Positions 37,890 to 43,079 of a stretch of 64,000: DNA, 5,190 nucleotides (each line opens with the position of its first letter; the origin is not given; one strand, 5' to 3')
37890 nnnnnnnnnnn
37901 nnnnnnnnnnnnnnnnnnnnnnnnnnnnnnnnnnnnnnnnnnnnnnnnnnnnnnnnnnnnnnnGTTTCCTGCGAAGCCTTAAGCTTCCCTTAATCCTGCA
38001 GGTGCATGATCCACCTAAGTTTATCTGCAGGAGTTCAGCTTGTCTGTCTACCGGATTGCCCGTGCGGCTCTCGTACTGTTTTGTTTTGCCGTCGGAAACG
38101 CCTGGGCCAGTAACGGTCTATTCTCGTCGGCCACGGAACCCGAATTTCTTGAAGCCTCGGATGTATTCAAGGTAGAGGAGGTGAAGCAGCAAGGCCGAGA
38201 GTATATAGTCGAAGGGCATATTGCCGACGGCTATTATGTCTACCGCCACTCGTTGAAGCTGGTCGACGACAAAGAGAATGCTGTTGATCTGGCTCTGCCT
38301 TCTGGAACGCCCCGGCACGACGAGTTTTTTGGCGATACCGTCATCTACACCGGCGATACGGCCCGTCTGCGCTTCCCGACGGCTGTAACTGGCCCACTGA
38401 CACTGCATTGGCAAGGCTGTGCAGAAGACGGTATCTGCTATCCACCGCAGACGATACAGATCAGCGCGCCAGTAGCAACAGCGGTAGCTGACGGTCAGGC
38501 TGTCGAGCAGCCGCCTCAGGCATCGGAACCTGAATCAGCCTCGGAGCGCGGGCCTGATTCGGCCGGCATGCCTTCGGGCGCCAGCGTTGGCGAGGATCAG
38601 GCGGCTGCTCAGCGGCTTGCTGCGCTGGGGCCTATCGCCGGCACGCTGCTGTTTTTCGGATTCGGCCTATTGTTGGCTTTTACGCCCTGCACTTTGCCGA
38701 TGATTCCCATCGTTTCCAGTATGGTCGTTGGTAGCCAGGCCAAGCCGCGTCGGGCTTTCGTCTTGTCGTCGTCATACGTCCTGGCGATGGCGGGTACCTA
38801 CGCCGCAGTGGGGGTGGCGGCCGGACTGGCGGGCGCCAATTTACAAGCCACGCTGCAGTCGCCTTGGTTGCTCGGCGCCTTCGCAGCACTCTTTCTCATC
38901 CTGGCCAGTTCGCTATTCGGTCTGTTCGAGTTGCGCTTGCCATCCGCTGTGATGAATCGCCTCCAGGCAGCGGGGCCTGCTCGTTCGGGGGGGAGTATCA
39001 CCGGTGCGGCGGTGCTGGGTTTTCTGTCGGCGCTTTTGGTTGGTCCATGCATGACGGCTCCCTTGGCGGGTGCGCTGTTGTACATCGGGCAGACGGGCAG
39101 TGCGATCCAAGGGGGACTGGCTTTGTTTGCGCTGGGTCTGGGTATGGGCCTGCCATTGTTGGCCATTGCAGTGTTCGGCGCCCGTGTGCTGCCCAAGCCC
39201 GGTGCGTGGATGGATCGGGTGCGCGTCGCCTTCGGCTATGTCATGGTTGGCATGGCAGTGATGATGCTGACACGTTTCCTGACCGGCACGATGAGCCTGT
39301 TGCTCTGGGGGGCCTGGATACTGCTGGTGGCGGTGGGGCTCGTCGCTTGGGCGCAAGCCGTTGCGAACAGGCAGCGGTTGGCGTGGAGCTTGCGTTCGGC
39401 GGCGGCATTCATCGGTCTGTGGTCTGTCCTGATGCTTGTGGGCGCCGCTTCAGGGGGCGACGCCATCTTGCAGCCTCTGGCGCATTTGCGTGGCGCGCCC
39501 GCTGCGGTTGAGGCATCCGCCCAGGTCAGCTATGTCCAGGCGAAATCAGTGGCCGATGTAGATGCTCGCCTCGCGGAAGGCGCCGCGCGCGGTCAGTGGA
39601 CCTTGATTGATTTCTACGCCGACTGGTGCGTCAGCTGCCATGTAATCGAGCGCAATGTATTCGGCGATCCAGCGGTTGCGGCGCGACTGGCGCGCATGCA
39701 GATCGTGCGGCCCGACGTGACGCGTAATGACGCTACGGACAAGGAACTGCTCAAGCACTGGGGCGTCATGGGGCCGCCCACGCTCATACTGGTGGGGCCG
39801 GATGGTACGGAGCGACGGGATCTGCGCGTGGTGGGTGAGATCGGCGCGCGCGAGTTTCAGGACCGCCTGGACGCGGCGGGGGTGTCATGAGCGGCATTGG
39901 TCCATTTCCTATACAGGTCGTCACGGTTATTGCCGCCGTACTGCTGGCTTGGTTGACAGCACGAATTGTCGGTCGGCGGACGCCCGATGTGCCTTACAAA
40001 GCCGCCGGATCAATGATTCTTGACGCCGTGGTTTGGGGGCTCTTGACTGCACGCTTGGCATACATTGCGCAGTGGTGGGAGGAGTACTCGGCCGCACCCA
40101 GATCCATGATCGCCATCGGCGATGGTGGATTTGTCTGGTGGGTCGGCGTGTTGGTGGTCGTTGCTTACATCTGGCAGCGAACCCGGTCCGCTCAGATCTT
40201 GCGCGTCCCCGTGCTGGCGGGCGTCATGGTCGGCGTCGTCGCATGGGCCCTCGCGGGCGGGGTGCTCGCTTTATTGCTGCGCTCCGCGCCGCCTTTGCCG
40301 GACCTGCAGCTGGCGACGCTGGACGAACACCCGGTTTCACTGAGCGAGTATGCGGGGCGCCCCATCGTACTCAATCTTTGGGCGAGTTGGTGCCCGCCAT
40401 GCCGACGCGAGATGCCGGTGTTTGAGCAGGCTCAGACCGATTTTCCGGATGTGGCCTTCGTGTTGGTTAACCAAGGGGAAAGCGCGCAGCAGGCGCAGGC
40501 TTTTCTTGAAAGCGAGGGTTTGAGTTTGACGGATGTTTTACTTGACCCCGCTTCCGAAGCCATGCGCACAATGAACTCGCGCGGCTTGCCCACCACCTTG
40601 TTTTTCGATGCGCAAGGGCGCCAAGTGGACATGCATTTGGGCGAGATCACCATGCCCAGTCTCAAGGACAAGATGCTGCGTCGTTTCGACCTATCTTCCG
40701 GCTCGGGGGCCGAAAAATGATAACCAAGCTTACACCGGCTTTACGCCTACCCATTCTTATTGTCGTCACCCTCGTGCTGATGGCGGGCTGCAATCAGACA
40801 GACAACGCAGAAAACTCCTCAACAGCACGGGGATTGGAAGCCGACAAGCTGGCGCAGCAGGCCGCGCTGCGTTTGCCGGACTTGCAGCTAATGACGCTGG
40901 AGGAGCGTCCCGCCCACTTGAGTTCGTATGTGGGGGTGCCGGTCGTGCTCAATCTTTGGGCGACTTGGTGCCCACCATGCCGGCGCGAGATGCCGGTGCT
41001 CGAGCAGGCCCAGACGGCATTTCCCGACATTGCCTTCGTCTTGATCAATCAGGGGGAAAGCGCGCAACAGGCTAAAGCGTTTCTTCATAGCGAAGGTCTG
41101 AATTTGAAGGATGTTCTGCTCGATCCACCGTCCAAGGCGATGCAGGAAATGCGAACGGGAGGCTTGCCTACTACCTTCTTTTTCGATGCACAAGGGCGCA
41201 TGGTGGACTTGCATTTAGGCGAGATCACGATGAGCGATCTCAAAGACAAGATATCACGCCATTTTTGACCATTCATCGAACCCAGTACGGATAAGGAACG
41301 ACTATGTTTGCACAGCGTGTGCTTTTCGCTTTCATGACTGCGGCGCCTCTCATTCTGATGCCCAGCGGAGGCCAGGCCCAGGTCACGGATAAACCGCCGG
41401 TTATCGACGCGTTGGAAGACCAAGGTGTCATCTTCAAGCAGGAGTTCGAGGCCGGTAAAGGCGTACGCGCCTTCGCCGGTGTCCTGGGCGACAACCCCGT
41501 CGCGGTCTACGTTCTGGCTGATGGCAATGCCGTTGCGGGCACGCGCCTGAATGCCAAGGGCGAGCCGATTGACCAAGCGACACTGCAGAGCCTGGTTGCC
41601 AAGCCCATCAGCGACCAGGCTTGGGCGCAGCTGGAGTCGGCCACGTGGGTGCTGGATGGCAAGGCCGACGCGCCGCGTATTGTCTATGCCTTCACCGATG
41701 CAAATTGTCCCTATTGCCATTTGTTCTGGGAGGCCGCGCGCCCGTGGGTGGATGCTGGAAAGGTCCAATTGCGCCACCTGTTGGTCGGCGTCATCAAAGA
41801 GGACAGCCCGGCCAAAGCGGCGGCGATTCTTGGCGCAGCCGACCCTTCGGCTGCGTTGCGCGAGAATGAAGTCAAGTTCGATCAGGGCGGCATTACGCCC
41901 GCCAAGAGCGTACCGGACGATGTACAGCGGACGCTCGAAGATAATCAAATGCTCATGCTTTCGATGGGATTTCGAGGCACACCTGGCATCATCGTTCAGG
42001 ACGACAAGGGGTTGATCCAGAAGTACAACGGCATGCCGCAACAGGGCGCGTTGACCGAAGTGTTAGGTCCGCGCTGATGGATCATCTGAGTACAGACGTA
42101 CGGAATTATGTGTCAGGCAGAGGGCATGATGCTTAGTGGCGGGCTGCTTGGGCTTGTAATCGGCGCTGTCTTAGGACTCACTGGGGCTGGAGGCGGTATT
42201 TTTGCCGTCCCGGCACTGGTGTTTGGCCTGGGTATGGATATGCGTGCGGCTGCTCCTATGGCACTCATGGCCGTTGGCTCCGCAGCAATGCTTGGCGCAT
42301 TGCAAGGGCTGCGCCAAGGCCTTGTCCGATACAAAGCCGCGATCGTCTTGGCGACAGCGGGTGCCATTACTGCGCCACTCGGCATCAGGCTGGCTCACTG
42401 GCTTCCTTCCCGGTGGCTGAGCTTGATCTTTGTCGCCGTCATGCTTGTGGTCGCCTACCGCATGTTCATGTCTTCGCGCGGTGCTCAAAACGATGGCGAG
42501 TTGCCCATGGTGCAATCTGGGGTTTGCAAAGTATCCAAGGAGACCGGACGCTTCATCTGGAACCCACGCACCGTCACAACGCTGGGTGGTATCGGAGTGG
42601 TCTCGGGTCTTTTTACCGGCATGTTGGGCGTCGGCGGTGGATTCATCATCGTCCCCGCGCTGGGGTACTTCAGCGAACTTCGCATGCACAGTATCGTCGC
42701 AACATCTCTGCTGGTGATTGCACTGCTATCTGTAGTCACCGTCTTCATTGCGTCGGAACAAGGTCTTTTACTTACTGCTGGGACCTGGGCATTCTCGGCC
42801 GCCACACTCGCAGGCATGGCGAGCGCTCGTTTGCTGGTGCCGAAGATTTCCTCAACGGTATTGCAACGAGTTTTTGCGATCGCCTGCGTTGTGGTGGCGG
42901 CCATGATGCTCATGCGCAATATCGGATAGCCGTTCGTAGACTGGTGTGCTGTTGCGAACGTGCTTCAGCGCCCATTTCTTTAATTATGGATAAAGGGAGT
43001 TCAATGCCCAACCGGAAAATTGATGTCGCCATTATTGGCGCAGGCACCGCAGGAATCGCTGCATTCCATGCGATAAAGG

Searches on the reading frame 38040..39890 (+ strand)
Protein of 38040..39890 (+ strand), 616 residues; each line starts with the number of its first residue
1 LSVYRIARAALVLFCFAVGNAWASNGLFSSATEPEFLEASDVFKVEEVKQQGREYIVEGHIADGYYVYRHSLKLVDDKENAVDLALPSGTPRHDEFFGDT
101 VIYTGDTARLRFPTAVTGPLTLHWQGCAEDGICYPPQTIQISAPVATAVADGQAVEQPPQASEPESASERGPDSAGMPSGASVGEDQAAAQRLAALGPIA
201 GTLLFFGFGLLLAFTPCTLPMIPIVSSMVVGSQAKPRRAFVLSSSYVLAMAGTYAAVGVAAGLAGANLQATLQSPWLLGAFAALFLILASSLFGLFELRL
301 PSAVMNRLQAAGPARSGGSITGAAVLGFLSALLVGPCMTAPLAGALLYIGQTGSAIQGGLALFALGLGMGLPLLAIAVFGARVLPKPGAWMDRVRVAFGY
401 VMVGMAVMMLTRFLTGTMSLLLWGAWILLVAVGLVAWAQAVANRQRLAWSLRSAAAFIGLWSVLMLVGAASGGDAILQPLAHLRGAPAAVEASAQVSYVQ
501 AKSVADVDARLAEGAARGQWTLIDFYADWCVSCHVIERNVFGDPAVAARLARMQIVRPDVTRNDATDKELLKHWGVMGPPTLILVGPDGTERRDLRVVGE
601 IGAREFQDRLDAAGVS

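Call 29: search_protein_families(library=pfam, proteins=[window:38040-39890:+], max_evalue=0.001)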
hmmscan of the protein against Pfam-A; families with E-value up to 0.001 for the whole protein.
window:38040-39890:+ (616 aa): 6 families
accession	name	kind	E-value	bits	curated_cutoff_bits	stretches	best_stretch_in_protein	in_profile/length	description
PF02683.22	DsbD_TM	-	3.7e-79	265.5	27.1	1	203-414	6-219/219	Cytochrome C biogenesis protein transmembrane domain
PF11412.14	DsbD_N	-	1.2e-21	77.3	25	1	34-141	2-115/119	Thiol:disulfide interchange protein DsbD, N-terminal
PF13899.12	Thioredoxin_7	-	1.3e-11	44.8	27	1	505-587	4-83/83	Thioredoxin-like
PF13386.12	DsbD_2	-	5.7e-10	39.9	24.9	1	205-403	2-194/199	Cytochrome C biogenesis protein transmembrane region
PF13098.12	Thioredoxin_2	-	1.9e-08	35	27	1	516-610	3-104/104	Thioredoxin-like domain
PF00085.26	Thioredoxin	-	2.2e-05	24.9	23.5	1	519-588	19-82/103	Thioredoxin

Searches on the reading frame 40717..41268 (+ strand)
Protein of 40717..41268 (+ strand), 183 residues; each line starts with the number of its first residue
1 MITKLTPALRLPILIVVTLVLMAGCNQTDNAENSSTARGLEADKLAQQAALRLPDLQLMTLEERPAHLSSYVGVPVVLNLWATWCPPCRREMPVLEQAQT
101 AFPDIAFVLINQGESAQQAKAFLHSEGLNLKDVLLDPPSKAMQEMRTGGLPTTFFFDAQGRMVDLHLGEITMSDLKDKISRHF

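Call 29: search_protein_families(library=pfam, proteins=[window:40717-41268:+], max_evalue=0.001)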
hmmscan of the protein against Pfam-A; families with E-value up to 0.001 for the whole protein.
window:40717-41268:+ (183 aa): 5 families
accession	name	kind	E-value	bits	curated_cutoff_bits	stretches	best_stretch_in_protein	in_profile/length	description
PF00578.27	AhpC-TSA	-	4.6e-16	59.3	26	1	53-162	5-121/124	AhpC/TSA family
PF08534.16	Redoxin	-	4.2e-14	53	26.6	1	52-175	5-144/148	Redoxin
PF00085.26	Thioredoxin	-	1.5e-07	31.8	23.5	1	75-121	20-67/103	Thioredoxin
PF13905.12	Thioredoxin_8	-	2.1e-07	31.6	27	1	75-161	3-93/94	Thioredoxin-like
PF13098.12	Thioredoxin_2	-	6.3e-07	30.1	27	1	74-176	6-101/104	Thioredoxin-like domain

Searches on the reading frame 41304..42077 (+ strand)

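Call 29: search_protein_families(library=pfam, proteins=[window:41304-42077:+], max_evalue=0.001)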
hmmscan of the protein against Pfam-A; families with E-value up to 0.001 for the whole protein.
window:41304-42077:+ (257 aa): 3 families
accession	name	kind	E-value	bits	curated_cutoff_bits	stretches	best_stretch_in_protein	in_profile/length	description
PF13098.12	Thioredoxin_2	-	7.1e-11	42.8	27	1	123-251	5-101/104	Thioredoxin-like domain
PF13462.12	Thioredoxin_4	-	2.1e-05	25.2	23.2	1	118-182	8-75/165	Thioredoxin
PF01323.26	DSBA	-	0.00034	20.9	25.6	0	127-159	2-37/191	DSBA-like thioredoxin domain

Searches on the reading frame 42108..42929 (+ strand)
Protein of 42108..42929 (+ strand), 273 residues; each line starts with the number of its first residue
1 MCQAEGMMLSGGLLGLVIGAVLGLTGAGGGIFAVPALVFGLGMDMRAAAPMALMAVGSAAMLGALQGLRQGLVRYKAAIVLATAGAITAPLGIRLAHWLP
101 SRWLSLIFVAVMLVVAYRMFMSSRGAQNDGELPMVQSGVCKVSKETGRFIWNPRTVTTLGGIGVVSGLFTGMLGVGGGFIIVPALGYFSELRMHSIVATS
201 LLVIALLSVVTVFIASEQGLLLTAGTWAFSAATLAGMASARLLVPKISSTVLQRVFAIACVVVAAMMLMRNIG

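Call 29: search_protein_families(library=pfam, proteins=[window:42108-42929:+], max_evalue=0.001)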
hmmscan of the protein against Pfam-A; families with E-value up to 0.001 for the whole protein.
window:42108-42929:+ (273 aa): 1 family
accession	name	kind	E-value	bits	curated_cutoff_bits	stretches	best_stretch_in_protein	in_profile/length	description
PF01925.25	TauE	-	9e-41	140.5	32.6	1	13-267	3-237/237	Sulfite exporter TauE/SafE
